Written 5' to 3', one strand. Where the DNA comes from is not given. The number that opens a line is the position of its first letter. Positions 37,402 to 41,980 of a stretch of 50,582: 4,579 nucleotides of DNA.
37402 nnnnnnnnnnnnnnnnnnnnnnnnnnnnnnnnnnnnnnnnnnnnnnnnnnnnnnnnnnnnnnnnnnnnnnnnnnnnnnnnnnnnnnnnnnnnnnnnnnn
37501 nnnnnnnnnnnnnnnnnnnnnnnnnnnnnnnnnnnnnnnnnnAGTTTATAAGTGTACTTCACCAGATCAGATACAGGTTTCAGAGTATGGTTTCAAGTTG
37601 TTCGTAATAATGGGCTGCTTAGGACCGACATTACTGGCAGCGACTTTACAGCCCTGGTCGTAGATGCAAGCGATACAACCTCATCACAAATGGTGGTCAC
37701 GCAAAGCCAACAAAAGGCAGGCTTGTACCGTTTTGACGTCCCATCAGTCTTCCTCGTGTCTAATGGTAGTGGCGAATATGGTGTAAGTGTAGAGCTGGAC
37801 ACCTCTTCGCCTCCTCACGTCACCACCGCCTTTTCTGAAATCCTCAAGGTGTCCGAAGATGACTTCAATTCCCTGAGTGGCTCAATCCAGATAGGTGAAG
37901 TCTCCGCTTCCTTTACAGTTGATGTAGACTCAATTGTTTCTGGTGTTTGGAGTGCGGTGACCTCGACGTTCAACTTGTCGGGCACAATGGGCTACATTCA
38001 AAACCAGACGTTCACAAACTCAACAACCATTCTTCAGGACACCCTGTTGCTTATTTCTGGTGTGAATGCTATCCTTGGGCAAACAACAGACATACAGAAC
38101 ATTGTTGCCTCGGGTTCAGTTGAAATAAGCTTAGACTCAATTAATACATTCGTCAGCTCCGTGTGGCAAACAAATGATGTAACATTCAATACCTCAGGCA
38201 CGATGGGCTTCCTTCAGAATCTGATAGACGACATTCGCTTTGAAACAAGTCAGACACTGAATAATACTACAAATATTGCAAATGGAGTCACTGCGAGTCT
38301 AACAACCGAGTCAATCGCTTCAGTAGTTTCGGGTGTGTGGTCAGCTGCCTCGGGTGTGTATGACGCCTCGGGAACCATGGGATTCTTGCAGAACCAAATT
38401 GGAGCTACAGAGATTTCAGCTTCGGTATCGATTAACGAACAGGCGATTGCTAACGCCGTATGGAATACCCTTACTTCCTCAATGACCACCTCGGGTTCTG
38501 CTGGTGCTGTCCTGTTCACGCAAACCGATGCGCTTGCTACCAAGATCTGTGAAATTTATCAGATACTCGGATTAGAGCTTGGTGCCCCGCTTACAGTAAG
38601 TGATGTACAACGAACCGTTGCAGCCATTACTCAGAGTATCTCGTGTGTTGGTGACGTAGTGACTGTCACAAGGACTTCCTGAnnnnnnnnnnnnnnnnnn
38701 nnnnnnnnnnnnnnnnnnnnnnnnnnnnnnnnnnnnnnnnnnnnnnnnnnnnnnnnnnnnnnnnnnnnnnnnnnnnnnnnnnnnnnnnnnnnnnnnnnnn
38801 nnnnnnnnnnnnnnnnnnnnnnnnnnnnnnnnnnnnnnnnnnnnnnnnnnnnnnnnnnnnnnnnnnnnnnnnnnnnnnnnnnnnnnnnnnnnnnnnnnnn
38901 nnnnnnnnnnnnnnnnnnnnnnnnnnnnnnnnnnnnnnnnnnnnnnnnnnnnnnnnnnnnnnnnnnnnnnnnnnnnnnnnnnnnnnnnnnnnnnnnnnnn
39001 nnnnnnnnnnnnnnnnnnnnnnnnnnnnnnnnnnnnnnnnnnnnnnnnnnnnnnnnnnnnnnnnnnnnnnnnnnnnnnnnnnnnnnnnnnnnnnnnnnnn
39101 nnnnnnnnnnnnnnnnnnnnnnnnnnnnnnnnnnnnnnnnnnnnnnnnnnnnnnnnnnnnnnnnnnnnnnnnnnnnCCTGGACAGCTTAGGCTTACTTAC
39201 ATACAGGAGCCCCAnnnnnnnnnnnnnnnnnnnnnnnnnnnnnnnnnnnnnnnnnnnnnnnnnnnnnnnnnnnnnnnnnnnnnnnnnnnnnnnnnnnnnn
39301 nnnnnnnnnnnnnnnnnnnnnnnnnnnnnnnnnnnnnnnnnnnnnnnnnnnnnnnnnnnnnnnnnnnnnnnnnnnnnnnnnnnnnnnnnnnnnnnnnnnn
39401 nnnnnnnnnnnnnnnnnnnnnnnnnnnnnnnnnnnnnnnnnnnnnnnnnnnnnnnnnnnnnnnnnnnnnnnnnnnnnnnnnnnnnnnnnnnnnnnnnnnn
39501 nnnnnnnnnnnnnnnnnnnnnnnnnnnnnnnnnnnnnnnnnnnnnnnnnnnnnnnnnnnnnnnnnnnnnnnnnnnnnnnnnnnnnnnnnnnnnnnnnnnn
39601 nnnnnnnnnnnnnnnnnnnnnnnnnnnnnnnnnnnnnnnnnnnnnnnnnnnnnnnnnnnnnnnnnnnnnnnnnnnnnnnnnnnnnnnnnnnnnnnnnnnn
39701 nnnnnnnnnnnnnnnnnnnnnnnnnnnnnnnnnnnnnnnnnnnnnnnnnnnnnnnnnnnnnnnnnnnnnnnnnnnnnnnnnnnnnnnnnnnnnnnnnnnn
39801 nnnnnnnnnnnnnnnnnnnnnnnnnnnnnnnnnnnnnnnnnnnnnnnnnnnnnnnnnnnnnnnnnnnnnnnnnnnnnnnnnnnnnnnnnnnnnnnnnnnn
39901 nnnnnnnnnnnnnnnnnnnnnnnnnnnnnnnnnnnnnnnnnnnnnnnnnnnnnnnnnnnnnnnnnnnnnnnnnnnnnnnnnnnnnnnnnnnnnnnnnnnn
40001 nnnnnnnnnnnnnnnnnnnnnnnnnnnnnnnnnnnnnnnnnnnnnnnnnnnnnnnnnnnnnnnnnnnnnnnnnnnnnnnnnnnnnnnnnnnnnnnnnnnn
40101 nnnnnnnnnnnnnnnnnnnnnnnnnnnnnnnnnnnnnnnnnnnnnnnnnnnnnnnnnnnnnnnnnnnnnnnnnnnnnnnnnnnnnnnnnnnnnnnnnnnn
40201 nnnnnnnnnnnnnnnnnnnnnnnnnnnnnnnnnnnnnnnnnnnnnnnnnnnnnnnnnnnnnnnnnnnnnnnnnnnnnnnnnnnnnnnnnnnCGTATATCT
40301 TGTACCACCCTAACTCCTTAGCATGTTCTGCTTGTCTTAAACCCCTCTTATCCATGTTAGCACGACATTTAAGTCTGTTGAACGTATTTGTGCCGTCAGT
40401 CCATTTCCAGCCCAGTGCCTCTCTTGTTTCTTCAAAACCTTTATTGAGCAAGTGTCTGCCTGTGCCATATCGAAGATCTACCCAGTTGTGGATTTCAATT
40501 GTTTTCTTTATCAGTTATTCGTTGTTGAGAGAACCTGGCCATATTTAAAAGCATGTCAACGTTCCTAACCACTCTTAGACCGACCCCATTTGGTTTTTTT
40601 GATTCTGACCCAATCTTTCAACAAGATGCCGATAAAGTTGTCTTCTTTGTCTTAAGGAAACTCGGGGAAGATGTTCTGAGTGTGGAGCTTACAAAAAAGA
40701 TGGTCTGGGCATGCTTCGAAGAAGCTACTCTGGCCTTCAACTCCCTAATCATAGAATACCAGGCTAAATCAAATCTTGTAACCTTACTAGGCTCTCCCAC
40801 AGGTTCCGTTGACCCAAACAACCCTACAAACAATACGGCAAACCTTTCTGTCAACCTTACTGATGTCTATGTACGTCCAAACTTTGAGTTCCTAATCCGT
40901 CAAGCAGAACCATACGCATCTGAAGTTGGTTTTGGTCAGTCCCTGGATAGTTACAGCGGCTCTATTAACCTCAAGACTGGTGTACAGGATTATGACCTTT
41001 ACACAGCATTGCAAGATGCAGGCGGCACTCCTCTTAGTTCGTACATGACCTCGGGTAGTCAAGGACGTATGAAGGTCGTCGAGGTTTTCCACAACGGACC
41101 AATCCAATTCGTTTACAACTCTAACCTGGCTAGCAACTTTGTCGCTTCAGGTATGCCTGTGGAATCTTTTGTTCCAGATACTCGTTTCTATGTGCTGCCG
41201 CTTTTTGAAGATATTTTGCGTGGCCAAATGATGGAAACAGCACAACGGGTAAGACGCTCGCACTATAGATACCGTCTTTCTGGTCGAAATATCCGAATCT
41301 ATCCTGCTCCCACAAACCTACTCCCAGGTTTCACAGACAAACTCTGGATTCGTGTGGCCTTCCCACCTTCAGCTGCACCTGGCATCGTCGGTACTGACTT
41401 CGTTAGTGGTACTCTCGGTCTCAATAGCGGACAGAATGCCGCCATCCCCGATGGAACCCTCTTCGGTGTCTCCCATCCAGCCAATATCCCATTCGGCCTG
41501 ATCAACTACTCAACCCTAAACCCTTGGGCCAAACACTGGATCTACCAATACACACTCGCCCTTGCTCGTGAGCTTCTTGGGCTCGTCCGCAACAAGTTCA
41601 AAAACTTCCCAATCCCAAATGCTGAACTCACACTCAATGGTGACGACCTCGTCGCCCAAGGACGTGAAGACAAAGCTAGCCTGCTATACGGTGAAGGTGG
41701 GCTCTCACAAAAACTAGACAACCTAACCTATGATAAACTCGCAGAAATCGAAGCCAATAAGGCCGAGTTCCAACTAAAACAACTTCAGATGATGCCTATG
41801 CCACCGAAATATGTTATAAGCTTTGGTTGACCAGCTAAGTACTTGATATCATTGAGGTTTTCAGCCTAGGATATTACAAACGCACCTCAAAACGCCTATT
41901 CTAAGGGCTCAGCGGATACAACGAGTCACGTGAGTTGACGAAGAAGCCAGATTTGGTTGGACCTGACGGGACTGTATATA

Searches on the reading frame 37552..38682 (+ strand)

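Call 23: search_protein_families(library=pfam, proteins=[window:37552-38682:+], max_evalue=0.01)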
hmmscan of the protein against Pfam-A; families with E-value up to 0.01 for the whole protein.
window:37552-38682:+ (376 aa): 1 family
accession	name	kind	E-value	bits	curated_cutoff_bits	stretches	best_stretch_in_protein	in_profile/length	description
PF24526.1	ABCA12_C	-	0.0015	19.1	34.8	0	247-278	7-38/51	ABCA12-like, C-terminal domain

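Call 64: search_protein_families(library=phrogs, proteins=[window:37552-38682:+], max_evalue=0.001)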
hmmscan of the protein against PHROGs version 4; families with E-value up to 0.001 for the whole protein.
window:37552-38682:+ (376 aa): 0 families

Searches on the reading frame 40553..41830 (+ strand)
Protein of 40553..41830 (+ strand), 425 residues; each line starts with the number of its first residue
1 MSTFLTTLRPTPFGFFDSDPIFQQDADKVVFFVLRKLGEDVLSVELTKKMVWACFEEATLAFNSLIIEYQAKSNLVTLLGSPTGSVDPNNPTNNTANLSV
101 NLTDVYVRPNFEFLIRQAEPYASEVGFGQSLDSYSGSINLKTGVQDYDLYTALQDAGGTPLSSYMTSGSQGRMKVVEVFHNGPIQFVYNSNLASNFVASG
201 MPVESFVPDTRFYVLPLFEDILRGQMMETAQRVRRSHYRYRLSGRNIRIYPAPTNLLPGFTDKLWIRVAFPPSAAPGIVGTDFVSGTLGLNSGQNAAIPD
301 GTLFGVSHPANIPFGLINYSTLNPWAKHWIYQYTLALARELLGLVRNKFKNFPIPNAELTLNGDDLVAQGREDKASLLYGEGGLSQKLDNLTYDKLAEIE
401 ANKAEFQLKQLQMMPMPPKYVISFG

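Call 23: search_protein_families(library=pfam, proteins=[window:40553-41830:+], max_evalue=0.01)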
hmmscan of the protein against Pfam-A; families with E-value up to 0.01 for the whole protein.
window:40553-41830:+ (425 aa): 0 families

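Call 64: search_protein_families(library=phrogs, proteins=[window:40553-41830:+], max_evalue=0.001)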
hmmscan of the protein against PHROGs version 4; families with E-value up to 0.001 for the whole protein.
window:40553-41830:+ (425 aa): 1 family
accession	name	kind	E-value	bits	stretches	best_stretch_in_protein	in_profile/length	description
phrog_211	-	connector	2.2e-06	27.2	1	31-377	732-955/976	head-tail adaptor Ad2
